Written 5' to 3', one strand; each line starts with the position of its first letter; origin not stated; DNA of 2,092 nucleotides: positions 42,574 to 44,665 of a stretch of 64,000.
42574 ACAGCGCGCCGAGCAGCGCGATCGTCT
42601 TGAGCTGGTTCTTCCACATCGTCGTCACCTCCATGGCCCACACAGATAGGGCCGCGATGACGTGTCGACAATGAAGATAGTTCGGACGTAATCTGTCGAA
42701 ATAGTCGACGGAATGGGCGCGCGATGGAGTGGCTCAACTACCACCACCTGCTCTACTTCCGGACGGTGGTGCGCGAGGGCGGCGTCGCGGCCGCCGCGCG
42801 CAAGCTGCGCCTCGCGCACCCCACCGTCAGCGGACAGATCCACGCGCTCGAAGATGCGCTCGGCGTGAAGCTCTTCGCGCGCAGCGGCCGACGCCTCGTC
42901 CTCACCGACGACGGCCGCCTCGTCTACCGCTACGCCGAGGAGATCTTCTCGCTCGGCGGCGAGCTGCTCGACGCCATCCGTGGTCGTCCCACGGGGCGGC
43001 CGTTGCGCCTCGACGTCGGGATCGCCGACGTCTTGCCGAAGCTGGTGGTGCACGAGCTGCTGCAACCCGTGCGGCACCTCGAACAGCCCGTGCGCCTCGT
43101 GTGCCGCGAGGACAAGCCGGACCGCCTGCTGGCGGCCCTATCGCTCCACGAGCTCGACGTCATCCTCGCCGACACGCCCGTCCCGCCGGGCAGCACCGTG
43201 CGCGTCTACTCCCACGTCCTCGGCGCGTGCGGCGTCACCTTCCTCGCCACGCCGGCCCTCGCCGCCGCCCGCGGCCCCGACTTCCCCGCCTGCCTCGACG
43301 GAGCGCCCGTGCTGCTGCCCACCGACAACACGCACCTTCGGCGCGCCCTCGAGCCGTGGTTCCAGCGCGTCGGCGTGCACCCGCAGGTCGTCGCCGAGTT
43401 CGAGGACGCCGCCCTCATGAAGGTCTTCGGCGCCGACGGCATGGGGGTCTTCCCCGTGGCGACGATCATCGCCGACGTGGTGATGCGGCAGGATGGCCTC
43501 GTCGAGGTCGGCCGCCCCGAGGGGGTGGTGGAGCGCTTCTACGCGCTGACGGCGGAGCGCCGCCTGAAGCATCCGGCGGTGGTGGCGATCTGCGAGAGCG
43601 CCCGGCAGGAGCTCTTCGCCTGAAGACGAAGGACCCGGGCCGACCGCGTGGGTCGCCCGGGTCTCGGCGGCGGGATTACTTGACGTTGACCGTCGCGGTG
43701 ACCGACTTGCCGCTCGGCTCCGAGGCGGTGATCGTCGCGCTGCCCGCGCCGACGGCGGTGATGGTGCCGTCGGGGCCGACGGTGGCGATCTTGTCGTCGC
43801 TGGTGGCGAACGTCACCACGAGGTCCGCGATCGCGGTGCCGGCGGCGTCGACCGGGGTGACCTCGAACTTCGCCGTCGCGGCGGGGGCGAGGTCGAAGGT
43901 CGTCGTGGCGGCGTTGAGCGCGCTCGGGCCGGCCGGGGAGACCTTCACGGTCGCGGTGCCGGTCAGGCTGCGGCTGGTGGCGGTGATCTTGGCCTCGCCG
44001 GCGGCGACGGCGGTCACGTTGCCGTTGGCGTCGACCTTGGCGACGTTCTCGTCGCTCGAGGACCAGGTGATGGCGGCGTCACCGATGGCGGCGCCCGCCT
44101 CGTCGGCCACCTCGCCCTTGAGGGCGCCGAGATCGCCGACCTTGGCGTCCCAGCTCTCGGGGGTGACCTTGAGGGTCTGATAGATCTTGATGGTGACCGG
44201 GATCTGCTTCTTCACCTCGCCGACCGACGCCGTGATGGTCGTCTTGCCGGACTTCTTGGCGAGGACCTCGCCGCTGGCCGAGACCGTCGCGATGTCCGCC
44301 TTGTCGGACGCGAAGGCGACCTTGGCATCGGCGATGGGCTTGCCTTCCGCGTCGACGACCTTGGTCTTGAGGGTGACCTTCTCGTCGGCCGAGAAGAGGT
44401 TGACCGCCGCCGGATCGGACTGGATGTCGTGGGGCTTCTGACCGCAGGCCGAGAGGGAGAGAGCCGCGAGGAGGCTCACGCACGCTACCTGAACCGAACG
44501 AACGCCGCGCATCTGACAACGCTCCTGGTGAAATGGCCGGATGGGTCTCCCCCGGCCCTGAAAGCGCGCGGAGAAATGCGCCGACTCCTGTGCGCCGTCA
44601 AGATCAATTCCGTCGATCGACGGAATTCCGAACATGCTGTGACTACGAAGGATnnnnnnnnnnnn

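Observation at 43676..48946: Operon: Ddl-like ATP-grasp ligase, then a 1087-aa thiolase-like multidomain protein, then a Big_2 lipoprotein. Possible small-molecule or lipid-modification pathway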

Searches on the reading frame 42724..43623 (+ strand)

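Call 5: search_protein_families(library=pfam, proteins=[window:42724-43623:+], max_evalue=0.01)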
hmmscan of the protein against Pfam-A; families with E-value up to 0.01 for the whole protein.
window:42724-43623:+ (299 aa): 2 families
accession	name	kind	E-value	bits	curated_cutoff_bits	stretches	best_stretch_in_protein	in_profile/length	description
PF00126.33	HTH_1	-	3.4e-20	72.2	26.6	1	7-65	2-60/60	Bacterial regulatory helix-turn-helix protein, lysR family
PF03466.25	LysR_substrate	-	3.8e-17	62.8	28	1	95-296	7-207/209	LysR substrate binding domain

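Call 6: search_protein_families(library=ncbifam, proteins=[window:42724-43623:+], max_evalue=0.01)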
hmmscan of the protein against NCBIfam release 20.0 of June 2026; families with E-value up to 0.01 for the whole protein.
window:42724-43623:+ (299 aa): 52 families (the best 25 are shown)
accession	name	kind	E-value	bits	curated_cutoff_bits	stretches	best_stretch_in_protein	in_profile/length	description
NF008284.0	PRK11062.1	equivalog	2.8e-72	243.4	219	1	1-298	1-294/299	transcriptional activator NhaR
TIGR03339.1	phn_lysR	subfamily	1e-18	67.6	341.1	1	11-254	4-244/279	aminoethylphosphonate catabolism associated LysR family transcriptional regulator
NF040786.1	LysR_Sec_metab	equivalog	3.9e-18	65.5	250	1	5-148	2-145/298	selenium metabolism-associated LysR family transcriptional regulator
NF047520.1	trans_act_CidR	equivalog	1e-17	64.3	415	1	6-251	3-246/292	cidABC operon transcriptional activator CidR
NF008416.0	PRK11242.1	equivalog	1.2e-17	64.1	277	1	7-274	4-267/300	transcriptional regulator CynR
NF007439.0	PRK09986.1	equivalog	1.8e-17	63.6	290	1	7-246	10-250/296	LysR family transcriptional regulator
TIGR02424.1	TF_pcaQ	equivalog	6.9e-17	61.3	303.8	1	5-220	4-219/300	pca operon transcription factor PcaQ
NF053705.1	TransRegGltCGpos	equivalog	1.7e-15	57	350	1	7-245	4-243/300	glutamate biosynthesis transcriptional regulator GltC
NF008352.0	PRK11139.1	subfamily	3.1e-15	56.1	288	1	12-291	14-286/305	transcriptional regulator GcvA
NF047711.1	PutUtilRegPtrR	equivalog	7e-15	54.9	400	1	7-242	4-231/283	putrescine utilization regulator PtrR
TIGR03418.1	chol_sulf_TF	equivalog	1.3e-14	53.9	324.8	1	8-289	5-284/291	choline sulfate utilization transcriptional regulator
NF047354.1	trans_reg_GltC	equivalog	1.5e-13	51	300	1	8-150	5-146/290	glutamate biosynthesis transcriptional regulator GltC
NF045775.1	acetoin_reg_AlsR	exception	4.3e-13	49.4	430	1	6-152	3-149/290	acetoin biosynthesis transcriptional regulator AlsR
NF040710.1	benzoate_CatM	exception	9.3e-13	48.1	580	1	6-75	3-72/293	cis,cis-muconate-binding transcription regulator CatM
NF007307.0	PRK09791.1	equivalog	1.4e-12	47.4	336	1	6-100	7-101/302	LysR family transcriptional regulator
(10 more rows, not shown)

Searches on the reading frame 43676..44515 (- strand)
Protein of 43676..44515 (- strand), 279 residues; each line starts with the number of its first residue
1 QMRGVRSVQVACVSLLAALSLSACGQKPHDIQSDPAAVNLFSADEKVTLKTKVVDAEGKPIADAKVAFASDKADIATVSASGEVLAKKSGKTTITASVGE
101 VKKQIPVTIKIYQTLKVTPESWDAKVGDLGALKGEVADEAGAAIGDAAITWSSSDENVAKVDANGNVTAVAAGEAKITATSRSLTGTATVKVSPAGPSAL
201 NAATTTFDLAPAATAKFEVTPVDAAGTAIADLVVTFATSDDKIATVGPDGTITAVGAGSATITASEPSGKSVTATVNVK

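Call 5: search_protein_families(library=pfam, proteins=[window:43676-44515:-], max_evalue=0.01)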
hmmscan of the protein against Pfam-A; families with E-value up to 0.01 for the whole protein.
window:43676-44515:- (279 aa): 6 families
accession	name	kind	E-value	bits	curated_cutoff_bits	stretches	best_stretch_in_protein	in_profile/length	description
PF02368.24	Big_2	-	5.9e-23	81.1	22.8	3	146-192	33-79/79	Bacterial Ig-like domain (group 2)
PF02369.22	Big_1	-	4.3e-12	46.4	34.9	2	45-110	17-79/93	Bacterial Ig-like domain (group 1)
PF22359.2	Big-like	-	9e-09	35.9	27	2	65-110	2-47/48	Bacterial Ig-like domain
PF13620.12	CarboxypepD_reg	-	3.8e-07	30.8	32.3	1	132-203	2-80/82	Carboxypeptidase regulatory-like domain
PF24107.1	DUF7382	-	0.0022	18.3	27.4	1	48-80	21-53/65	Domain of unknown function (DUF7382)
PF21764.3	Invasin_D4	-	0.0072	17.2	27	0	148-176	39-66/88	Invasin, domain 4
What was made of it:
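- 43676..44512 (-): Big_2/Big_1 lipoprotein gene (278 aa), probably with its own promoter. Big_2 E 6e-23 (call 5).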

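Call 6: search_protein_families(library=ncbifam, proteins=[window:43676-44515:-], max_evalue=0.01)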
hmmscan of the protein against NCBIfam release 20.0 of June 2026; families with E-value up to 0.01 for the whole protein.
window:43676-44515:- (279 aa): 3 families
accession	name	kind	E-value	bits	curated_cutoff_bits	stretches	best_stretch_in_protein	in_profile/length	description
TIGR04134.1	lipo_with_rSAM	hypoth_equivalog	6.8e-06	26.2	39.8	1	6-98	4-93/150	radical SAM-associated putative lipoprotein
NF047847.2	SS_mature_LptM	equivalog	0.0014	18.7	27.7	1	12-27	8-23/31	LPS translocon maturation chaperone LptM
TIGR02423.1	protocat_alph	equivalog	0.0016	18.3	126.25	0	32-68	25-61/193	protocatechuate 3,4-dioxygenase subunit alpha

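Call 33: search_protein_families(library=padloc, proteins=[window:43676-44515:-], max_evalue=0.1)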
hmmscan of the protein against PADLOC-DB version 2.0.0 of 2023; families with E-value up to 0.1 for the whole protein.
window:43676-44515:- (279 aa): 0 families
